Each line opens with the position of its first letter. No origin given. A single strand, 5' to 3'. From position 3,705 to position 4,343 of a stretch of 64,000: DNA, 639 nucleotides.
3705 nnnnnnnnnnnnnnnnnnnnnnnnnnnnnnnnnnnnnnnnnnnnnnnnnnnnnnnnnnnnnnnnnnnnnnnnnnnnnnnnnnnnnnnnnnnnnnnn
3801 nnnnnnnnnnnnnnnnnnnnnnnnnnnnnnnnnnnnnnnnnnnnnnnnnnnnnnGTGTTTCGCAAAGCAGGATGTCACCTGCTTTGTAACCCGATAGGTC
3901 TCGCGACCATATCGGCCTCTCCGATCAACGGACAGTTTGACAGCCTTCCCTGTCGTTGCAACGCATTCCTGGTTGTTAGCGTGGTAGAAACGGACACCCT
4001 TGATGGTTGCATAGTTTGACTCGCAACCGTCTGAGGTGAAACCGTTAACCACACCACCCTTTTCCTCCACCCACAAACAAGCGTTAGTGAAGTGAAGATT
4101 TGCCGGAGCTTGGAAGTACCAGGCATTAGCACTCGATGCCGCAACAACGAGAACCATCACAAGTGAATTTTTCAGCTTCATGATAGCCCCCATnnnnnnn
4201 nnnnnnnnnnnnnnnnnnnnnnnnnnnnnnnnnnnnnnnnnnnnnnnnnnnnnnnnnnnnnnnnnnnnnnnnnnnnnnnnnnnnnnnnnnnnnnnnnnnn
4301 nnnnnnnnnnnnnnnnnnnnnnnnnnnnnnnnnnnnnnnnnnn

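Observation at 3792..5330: GC-rich island encoding a secreted Cys-rich protein, a partner ORF and two tiny membrane proteins, bracketed by terminators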

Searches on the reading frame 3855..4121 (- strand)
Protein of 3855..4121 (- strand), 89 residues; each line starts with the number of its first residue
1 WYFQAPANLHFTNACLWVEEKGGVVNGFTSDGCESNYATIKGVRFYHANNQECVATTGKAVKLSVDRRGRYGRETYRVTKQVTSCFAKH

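Call 104: search_solved_structures(query=window:3855-4121:-, max_evalue=10)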
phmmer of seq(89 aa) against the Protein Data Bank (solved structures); distinct sequences matched with E-value up to 10: 0.

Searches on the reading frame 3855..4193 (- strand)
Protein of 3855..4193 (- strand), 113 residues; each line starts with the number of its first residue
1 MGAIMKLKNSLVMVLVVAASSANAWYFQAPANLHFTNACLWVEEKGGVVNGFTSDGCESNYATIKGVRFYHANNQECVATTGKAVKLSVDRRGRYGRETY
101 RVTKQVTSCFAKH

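Call 10: search_protein_families(library=pfam, max_evalue=1, proteins=[window:3855-4181:-])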
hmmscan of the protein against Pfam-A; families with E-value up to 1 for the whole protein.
window:3855-4181:- (109 aa): 2 families
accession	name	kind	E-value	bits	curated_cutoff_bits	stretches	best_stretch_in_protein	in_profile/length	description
PF23375.1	DUF7094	-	0.056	14.1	27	1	74-102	3-31/108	Family of unknown function (DUF7094)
PF16120.10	DUF4836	-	0.13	11.6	27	1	53-86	371-404/481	Domain of unknown function (DUF4836)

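Call 11: search_protein_families(library=phrogs, max_evalue=1, proteins=[window:3855-4181:-])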
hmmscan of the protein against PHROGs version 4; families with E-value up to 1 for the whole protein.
window:3855-4181:- (109 aa): 0 families

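Call 12: search_protein_families(library=ncbifam, max_evalue=1, proteins=[window:3855-4181:-])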
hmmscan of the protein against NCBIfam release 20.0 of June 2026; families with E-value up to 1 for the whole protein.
window:3855-4181:- (109 aa): 2 families
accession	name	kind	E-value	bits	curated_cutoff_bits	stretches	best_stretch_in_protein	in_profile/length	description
TIGR02006.1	IscS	equivalog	0.073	12.1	643.2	1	48-99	69-120/402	IscS subfamily cysteine desulfurase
NF010611.0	PRK14012.1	equivalog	0.076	11.9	548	1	48-99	73-124/406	IscS subfamily cysteine desulfurase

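Call 20: find_homologous_proteins(query=window:3855-4193:-, max_evalue=0.01)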
Query window:3855-4193:- (113 aa): 1 proteins with E <= 0.01 among 4 candidates.
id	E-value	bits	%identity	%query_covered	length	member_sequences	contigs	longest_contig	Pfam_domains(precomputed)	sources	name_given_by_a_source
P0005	1.3e-70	252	100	100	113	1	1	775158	-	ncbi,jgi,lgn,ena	ncbi:MAG: hypothetical protein WC444_01990 [Candidatus Paceibacterota bacterium]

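Call 31: search_dna_similar(query=window:3855-4193:-, collection=phages, mode=protein, max_evalue=1)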
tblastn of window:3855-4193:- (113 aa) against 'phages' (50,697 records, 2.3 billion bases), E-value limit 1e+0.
No match.

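Call 40: predict_structure(protein=window:3855-4193:-)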
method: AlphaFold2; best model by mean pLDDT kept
length: 113 residues; sequences in the alignment: 1
mean_pLDDT: 38.3   pTM: 0.19
mean pLDDT of the five models: 38.3, 37.2, 34.6, 34.1, 31.9
residues with pLDDT >= 90: 0; 70-90: 3; 50-70: 17; < 50: 93
segments of 3 or more residues with pLDDT < 50: 22-113
pLDDT, mean of each block of 10 residues (from residue 1): 66 56 33 28 30 28 35 39 35 35 37 37
secondary structure, 60 per line:
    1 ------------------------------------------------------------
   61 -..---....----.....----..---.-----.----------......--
elements in order: E67-70 E75-79 E106-111

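Call 72: search_protein_families(library=padloc, max_evalue=1, proteins=[window:3855-4193:-])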
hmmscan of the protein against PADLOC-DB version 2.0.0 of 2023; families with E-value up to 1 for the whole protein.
window:3855-4193:- (113 aa): 0 families

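Call 89: search_dna_similar(query=window:3855-4193:-, collection=plasmids, mode=protein, max_evalue=1)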
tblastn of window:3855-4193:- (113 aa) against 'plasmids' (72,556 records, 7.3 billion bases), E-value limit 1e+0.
No match.

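Call 90: find_related_loci(query=window:3855-4193:-, collection=viral_contigs, flank=5000)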
Query window:3855-4193:- (113 aa) in viral_contigs; peptide patterns used: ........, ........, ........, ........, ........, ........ (x = any residue, [..] = any of these).
9 stretches matched a pattern, but none encodes a relative of the query by tblastn (E <= 1e-3).
